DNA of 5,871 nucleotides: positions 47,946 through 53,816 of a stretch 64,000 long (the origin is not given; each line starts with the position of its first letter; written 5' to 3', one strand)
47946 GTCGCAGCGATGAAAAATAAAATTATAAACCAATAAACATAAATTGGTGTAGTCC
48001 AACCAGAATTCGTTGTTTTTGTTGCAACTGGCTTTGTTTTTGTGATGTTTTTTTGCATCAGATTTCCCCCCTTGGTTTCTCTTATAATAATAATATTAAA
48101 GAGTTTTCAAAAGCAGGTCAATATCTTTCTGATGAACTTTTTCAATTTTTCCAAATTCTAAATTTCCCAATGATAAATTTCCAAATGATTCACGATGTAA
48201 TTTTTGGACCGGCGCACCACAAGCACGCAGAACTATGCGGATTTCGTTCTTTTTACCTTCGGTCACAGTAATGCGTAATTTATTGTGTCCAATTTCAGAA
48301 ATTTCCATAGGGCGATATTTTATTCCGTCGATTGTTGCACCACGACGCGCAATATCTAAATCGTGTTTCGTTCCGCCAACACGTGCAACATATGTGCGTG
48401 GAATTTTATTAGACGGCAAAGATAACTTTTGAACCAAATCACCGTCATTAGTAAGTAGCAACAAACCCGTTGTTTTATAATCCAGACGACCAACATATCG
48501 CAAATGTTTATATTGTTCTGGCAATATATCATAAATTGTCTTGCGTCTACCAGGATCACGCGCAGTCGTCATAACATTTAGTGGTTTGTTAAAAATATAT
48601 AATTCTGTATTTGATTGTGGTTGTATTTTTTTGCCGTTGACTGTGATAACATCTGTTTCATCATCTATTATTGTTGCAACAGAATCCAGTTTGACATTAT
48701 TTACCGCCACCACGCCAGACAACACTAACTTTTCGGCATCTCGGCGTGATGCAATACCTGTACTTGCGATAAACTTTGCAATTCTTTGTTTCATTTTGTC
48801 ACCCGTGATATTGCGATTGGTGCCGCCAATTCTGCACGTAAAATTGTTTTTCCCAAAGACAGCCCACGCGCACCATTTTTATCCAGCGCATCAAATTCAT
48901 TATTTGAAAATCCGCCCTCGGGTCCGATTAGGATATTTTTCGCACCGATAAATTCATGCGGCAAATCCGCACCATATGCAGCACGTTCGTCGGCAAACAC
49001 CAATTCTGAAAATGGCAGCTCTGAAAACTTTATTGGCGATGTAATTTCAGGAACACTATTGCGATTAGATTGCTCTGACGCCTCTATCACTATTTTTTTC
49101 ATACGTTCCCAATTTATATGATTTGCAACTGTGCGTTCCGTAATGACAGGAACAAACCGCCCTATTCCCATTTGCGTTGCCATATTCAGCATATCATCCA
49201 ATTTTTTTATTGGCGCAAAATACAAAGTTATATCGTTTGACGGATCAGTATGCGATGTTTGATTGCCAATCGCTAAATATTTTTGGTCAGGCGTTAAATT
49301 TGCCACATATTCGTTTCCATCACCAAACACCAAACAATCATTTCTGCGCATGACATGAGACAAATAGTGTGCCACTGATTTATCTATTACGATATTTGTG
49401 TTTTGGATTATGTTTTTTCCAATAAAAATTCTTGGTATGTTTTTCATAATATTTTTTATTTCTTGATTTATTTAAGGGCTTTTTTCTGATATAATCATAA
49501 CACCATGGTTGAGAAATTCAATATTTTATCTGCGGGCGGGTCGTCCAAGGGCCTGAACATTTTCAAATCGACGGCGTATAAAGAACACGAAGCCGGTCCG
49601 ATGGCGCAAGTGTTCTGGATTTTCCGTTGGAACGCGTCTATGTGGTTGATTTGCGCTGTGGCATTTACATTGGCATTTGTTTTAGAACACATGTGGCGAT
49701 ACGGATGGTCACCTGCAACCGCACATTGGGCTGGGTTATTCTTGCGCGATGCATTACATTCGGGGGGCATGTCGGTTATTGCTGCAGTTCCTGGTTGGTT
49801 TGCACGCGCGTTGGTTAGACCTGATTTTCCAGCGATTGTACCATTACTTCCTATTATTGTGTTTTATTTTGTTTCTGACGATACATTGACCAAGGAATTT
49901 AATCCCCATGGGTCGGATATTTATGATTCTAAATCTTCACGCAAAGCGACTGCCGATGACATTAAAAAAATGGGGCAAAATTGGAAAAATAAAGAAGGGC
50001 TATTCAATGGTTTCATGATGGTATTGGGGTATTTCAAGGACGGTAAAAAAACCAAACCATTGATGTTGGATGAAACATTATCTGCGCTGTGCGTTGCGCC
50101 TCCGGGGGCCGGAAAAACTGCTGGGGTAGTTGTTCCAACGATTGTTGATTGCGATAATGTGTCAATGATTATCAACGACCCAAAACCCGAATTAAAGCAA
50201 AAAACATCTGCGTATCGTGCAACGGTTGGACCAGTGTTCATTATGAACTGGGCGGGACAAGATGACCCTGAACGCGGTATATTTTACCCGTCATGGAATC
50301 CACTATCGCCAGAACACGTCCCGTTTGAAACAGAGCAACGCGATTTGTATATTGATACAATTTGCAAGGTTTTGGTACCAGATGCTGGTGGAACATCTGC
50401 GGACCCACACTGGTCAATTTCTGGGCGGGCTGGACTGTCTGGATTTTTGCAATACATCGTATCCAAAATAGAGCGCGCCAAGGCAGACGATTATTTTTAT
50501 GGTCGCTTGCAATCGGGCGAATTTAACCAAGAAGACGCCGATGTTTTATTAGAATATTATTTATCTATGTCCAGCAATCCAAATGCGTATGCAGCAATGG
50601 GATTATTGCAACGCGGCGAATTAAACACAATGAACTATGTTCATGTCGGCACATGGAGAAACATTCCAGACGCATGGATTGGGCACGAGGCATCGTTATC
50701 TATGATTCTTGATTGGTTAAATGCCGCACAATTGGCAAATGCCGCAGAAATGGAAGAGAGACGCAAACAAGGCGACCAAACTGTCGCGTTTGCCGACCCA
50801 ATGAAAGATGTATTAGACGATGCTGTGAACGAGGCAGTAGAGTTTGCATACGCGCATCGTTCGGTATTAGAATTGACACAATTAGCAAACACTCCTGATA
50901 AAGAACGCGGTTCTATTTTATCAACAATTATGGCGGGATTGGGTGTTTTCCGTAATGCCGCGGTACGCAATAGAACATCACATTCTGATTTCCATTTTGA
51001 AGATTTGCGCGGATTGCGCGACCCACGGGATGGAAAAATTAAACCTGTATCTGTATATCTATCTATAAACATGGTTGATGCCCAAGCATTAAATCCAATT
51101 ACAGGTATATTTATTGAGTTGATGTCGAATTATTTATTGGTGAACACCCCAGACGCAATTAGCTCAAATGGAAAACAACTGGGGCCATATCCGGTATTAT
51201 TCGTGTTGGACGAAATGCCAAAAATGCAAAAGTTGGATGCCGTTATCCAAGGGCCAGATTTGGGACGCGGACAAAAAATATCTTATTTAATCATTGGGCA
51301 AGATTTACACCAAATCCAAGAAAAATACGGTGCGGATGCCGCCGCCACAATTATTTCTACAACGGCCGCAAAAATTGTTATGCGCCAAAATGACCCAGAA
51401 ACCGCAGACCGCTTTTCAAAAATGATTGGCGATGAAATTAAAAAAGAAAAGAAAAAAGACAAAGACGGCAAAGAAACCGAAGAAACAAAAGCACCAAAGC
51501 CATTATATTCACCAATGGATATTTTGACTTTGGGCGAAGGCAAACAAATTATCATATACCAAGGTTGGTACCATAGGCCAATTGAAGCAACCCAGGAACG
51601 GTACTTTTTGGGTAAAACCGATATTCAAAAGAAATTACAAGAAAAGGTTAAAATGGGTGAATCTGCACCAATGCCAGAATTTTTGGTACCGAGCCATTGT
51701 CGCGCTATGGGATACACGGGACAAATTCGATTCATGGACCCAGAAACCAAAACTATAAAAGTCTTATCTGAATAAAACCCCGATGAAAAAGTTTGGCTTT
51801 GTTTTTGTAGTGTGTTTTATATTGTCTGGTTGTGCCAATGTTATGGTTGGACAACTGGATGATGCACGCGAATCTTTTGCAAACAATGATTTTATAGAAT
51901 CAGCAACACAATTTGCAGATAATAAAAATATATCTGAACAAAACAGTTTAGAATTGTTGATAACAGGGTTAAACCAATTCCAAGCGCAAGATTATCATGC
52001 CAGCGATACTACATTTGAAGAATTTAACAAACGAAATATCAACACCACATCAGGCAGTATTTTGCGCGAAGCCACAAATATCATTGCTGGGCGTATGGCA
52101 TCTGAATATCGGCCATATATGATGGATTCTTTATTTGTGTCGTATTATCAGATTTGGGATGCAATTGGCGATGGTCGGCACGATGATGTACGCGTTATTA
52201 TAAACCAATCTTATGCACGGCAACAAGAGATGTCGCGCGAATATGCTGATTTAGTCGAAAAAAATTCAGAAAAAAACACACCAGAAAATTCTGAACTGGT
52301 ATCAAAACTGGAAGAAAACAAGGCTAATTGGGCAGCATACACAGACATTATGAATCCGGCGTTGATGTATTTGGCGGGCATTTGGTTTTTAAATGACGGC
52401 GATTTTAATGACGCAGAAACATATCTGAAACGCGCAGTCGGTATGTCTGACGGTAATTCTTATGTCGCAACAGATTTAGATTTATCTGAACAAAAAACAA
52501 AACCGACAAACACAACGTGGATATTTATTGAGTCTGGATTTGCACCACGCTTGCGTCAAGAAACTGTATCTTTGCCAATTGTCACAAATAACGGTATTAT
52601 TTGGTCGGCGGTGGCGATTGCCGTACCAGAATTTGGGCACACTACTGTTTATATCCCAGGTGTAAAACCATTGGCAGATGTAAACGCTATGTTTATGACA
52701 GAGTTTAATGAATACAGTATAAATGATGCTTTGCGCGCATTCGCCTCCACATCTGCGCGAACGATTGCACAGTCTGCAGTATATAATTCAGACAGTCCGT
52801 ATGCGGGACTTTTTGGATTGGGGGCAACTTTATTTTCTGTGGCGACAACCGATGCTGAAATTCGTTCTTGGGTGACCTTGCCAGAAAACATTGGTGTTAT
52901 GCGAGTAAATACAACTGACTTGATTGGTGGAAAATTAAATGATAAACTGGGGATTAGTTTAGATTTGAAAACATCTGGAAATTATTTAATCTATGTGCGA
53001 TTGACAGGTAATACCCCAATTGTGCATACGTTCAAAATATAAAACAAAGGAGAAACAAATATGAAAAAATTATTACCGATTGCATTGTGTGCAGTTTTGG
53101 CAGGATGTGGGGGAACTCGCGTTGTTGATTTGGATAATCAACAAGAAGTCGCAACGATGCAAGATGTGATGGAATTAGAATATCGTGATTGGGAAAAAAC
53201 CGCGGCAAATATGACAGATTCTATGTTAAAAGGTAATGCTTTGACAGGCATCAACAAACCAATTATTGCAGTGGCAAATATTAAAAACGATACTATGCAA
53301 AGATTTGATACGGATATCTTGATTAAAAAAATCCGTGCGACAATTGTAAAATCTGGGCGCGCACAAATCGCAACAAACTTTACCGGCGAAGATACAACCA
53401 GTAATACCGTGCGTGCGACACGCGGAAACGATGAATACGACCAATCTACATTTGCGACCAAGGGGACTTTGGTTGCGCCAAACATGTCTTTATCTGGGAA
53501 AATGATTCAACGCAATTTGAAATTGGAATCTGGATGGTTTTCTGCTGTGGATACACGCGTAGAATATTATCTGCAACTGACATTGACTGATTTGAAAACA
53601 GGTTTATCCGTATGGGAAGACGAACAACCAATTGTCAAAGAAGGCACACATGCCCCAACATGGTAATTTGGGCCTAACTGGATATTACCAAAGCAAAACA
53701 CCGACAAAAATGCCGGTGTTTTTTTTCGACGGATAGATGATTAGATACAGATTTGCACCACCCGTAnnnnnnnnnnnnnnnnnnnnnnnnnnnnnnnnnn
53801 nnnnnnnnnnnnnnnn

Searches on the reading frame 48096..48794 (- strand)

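Call 10: search_protein_families(library=pfam, proteins=[window:48096-48794:-], max_evalue=0.001)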
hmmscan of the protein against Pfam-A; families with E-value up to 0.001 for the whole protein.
window:48096-48794:- (232 aa): 2 families
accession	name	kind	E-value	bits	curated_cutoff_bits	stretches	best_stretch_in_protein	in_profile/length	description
PF00849.27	PseudoU_synth_2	-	1.3e-18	68.1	26.8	1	65-190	2-151/152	RNA pseudouridylate synthase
PF01479.30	S4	-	5e-07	29.8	22.8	1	3-49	1-47/48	S4 domain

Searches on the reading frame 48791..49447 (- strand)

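Call 10: search_protein_families(library=pfam, proteins=[window:48791-49447:-], max_evalue=0.001)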
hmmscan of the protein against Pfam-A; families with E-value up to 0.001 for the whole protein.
window:48791-49447:- (218 aa): 1 family
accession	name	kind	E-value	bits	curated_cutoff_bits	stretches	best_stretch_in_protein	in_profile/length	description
PF04452.19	Methyltrans_RNA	-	2.6e-33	115.4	23.9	1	71-216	5-164/165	RNA methyltransferase domain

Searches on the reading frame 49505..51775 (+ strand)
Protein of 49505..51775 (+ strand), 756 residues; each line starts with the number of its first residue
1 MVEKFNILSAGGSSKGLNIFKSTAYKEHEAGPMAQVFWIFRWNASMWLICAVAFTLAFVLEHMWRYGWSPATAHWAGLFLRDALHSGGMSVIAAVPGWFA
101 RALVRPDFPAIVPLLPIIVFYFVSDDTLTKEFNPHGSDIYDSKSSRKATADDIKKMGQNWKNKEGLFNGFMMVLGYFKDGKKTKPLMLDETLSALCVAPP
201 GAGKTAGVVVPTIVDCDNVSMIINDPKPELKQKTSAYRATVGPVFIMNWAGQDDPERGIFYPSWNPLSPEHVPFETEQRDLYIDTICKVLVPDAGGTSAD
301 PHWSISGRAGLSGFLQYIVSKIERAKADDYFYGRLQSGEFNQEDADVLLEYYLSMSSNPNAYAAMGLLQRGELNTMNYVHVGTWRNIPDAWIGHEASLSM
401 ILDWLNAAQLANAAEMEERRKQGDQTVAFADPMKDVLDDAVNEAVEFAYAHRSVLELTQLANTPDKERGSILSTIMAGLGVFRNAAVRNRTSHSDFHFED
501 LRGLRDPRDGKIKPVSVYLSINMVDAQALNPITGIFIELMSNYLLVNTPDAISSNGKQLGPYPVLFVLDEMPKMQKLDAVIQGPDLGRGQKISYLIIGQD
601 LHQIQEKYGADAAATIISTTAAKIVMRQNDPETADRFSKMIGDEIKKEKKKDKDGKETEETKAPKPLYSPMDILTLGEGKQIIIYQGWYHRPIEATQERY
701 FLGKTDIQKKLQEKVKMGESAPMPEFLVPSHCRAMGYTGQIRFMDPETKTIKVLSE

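Call 10: search_protein_families(library=pfam, proteins=[window:49505-51775:+], max_evalue=0.001)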
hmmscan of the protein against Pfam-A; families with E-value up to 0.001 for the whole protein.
window:49505-51775:+ (756 aa): 3 families
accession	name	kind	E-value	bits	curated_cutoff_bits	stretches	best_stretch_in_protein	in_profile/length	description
PF02534.20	T4SS-DNA_transf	-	1.7e-52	179.3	20.1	2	435-714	190-458/468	Type IV secretory system Conjugative DNA transfer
PF12696.13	TraG-D_C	-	3.3e-21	75.9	22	1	563-676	1-124/126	TraM recognition site of TraD and TraG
PF10412.15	TrwB_AAD_bind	-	6.3e-18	65.3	20.5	1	404-657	109-340/387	Type IV secretion-system coupling protein DNA-binding domain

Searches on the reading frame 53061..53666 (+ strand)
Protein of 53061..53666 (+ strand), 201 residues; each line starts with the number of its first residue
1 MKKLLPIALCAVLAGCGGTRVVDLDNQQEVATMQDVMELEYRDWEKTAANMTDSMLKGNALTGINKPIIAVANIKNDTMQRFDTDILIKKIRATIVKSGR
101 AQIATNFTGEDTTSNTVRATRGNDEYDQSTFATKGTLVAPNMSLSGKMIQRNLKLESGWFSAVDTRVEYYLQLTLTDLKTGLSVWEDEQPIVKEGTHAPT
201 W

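Call 11: search_protein_families(library=pfam, proteins=[window:53061-53666:+], max_evalue=0.001)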
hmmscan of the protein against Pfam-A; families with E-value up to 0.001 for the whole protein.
window:53061-53666:+ (201 aa): 1 family
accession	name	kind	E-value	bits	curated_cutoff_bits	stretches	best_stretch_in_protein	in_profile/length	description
PF13036.11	LpoB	-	1.2e-30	106.8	22.3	1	43-191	1-147/147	Peptidoglycan-synthase activator LpoB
